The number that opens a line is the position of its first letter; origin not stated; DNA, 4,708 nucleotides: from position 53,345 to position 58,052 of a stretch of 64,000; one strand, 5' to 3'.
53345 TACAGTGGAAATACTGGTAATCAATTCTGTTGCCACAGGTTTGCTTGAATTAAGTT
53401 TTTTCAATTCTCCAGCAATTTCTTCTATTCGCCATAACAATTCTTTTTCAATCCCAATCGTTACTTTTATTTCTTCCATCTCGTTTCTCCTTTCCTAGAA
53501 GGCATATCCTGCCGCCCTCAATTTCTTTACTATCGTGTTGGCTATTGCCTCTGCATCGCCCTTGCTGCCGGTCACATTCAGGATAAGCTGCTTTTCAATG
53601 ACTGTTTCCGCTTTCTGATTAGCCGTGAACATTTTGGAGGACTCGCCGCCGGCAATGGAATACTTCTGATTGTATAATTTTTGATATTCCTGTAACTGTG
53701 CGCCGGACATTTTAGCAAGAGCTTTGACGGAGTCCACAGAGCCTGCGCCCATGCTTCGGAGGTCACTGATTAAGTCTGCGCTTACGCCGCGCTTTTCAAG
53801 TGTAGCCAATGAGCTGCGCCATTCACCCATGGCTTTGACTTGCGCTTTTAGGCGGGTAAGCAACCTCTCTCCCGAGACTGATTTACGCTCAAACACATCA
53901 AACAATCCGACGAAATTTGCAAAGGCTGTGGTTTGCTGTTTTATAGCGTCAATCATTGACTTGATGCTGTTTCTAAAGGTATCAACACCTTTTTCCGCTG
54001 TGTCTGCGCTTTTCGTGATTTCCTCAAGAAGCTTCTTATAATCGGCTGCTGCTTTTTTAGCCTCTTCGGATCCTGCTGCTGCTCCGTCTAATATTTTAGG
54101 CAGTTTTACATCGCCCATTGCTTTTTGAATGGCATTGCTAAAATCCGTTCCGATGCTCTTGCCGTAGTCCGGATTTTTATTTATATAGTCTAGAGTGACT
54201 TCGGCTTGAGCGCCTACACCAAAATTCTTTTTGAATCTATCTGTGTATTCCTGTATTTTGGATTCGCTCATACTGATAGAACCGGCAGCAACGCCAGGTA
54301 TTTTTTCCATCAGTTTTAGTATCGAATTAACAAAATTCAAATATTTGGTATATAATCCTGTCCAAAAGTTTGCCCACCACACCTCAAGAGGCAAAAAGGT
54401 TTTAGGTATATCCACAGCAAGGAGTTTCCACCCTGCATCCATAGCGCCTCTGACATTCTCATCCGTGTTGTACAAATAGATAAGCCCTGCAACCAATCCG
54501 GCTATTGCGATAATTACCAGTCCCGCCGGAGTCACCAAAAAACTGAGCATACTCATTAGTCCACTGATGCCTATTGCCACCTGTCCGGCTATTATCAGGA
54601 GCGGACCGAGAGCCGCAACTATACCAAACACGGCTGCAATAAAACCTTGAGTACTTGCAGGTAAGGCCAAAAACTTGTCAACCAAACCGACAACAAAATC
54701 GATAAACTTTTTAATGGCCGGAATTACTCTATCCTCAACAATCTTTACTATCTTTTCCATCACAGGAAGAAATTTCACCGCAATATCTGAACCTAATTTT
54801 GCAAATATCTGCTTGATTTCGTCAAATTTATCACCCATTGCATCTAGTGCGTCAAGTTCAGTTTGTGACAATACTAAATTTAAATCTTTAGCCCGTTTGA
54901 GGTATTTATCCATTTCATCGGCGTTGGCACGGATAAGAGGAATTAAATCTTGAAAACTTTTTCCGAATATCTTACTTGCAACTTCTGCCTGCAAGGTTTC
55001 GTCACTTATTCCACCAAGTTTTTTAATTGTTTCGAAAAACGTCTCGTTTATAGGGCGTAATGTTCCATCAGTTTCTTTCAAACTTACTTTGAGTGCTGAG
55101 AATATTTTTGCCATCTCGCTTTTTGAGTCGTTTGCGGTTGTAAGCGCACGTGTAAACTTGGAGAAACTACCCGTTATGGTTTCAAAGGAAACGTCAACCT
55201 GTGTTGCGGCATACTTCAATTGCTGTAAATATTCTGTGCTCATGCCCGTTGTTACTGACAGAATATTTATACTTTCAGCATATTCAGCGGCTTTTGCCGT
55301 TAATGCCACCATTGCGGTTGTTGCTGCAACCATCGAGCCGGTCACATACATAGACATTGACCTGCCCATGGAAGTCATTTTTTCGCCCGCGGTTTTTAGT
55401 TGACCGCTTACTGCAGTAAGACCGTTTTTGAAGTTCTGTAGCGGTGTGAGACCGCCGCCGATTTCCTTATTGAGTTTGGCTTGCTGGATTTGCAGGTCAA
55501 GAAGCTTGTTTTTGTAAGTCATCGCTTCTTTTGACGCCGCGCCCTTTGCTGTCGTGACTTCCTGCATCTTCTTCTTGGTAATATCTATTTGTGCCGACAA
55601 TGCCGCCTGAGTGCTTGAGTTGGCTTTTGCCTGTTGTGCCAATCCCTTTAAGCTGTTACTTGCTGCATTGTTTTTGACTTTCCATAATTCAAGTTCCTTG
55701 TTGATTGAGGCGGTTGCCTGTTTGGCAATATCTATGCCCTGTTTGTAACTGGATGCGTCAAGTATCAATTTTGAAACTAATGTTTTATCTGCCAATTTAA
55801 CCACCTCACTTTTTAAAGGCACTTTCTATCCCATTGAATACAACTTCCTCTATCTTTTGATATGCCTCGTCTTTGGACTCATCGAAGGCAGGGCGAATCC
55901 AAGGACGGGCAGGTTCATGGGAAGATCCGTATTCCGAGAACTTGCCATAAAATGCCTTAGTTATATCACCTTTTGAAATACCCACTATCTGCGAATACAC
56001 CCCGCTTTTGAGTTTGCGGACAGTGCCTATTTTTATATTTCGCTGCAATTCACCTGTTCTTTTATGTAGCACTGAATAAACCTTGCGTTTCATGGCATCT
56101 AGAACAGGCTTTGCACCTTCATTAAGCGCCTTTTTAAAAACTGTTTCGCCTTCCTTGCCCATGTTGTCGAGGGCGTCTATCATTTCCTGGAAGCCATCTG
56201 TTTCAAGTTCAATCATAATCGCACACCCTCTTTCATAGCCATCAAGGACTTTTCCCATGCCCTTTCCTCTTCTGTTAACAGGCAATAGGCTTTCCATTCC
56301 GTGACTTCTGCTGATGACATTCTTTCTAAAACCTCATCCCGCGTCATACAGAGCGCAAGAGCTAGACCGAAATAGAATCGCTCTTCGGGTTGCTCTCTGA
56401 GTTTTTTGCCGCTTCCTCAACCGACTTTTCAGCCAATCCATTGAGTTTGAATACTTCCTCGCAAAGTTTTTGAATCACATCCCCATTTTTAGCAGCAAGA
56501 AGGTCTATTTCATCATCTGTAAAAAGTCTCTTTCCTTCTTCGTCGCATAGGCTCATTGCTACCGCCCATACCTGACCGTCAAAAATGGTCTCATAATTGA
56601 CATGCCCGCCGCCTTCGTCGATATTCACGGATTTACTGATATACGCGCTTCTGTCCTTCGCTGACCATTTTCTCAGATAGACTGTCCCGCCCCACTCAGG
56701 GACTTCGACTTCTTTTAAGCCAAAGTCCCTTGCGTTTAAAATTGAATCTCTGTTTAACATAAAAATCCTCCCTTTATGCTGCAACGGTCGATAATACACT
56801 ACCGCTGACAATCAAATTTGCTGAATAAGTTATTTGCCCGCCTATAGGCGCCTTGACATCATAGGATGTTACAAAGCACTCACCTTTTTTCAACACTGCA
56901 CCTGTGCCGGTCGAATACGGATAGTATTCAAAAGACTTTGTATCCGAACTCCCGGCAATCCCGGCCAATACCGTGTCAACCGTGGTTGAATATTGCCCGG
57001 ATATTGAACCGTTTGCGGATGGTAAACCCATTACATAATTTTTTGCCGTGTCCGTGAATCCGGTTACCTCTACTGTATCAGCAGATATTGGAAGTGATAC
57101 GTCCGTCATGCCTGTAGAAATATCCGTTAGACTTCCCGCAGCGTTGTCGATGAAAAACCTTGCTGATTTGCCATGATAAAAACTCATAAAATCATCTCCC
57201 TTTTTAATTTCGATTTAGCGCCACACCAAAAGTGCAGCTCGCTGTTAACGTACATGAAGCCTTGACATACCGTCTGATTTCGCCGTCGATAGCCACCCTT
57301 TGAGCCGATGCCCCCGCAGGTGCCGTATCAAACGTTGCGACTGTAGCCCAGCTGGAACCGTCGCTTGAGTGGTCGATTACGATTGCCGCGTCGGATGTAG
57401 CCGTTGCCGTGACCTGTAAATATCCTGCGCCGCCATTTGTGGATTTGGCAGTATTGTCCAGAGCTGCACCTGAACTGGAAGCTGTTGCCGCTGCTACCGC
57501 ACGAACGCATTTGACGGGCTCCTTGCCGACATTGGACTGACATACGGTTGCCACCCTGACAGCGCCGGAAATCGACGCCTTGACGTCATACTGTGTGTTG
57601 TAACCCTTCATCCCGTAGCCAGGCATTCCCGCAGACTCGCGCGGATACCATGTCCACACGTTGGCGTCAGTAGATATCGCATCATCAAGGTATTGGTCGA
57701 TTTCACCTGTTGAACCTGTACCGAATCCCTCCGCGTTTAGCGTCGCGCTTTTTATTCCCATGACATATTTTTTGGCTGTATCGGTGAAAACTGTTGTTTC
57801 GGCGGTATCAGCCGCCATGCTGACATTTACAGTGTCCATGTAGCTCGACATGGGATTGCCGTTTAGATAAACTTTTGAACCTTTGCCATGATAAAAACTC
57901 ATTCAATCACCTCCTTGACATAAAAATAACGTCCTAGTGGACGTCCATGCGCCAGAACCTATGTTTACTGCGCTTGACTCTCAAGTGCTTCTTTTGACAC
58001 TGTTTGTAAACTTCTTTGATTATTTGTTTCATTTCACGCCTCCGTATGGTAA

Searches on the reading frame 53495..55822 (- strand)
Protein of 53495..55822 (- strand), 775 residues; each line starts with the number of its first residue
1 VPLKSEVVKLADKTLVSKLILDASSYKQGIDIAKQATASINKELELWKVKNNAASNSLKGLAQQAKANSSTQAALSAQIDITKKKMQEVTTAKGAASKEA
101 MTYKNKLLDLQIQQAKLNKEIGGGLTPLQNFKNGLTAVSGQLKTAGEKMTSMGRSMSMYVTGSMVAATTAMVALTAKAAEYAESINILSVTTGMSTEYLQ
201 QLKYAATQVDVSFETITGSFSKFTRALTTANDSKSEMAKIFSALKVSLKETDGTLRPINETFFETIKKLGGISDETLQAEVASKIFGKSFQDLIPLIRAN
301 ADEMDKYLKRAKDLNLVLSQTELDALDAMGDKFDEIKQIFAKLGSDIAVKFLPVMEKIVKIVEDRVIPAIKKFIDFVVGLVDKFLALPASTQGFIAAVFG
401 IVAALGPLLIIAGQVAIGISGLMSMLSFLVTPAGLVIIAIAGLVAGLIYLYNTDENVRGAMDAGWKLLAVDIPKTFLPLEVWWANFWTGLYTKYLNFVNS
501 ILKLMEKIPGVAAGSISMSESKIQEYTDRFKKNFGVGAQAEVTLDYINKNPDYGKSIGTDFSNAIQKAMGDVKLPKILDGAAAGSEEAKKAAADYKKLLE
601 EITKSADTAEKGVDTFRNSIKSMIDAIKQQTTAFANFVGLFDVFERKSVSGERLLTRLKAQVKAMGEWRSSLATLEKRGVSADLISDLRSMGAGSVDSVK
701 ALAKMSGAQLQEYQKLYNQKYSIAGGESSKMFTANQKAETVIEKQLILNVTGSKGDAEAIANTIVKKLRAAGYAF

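Call 27: search_protein_families(library=phrogs, proteins=[window:53495-55822:-], max_evalue=0.00001)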
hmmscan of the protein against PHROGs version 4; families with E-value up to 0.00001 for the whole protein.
window:53495-55822:- (775 aa): 19 families
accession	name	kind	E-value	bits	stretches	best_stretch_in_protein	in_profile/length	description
phrog_1272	-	tail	2.8e-37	129.1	2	221-638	408-790/1606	tail length tape measure protein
phrog_8462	-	tail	1.7e-31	110.7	1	130-466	24-340/672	tail length tape measure protein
phrog_2276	-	tail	3.8e-29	102.9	1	110-505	33-412/673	tail length tape measure protein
phrog_8125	-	tail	3.6e-28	99.9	1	141-644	64-476/578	tail length tape measure protein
phrog_1533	-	tail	7e-24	84.5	2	235-571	426-717/1688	tail length tape measure protein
phrog_33680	-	unknown function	7.6e-24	84.8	1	50-375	187-514/726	-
phrog_13338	-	unknown function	1.2e-23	84.4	1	161-515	41-293/903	-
phrog_9483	-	tail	4.3e-19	69.5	1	131-360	18-245/657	tail length tape measure protein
phrog_58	-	tail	4.2e-17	62.8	1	17-501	179-674/1544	tail length tape measure protein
phrog_3981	-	tail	6.1e-17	62.9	1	126-565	13-402/584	tail length tape measure protein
phrog_28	-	tail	4.4e-14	53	1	219-736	444-846/1228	tail length tape measure protein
phrog_1293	-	tail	5.6e-14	51.9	1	222-632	356-741/1424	tail length tape measure protein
phrog_12506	-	tail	8.6e-14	52.6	1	161-310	40-186/218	tail length tape measure protein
phrog_2854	-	tail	2.1e-13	50.9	1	138-605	31-426/855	tail length tape measure protein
phrog_4704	-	tail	3.9e-11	43.3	0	120-207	164-248/625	tail length tape measure protein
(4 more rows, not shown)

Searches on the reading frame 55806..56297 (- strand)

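Call 27: search_protein_families(library=phrogs, proteins=[window:55806-56297:-], max_evalue=0.00001)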
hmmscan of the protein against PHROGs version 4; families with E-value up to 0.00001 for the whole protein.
window:55806-56297:- (163 aa): 3 families
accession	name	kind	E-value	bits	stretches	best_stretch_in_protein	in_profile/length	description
phrog_5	-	connector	3.2e-24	87.1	1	26-162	88-214/239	tail completion or Neck1 protein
phrog_17053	-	unknown function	5e-09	37.1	1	114-150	11-47/59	-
phrog_222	-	connector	9.2e-06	26.5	0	74-153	115-196/276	tail completion or Neck1 protein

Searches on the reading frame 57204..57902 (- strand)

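Call 27: search_protein_families(library=phrogs, proteins=[window:57204-57902:-], max_evalue=0.00001)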
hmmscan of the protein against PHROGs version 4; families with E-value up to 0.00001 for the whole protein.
window:57204-57902:- (232 aa): 1 family
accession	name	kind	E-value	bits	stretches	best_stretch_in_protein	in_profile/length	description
phrog_9522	-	tail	4e-29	102.6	1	1-231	2-240/241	major tail protein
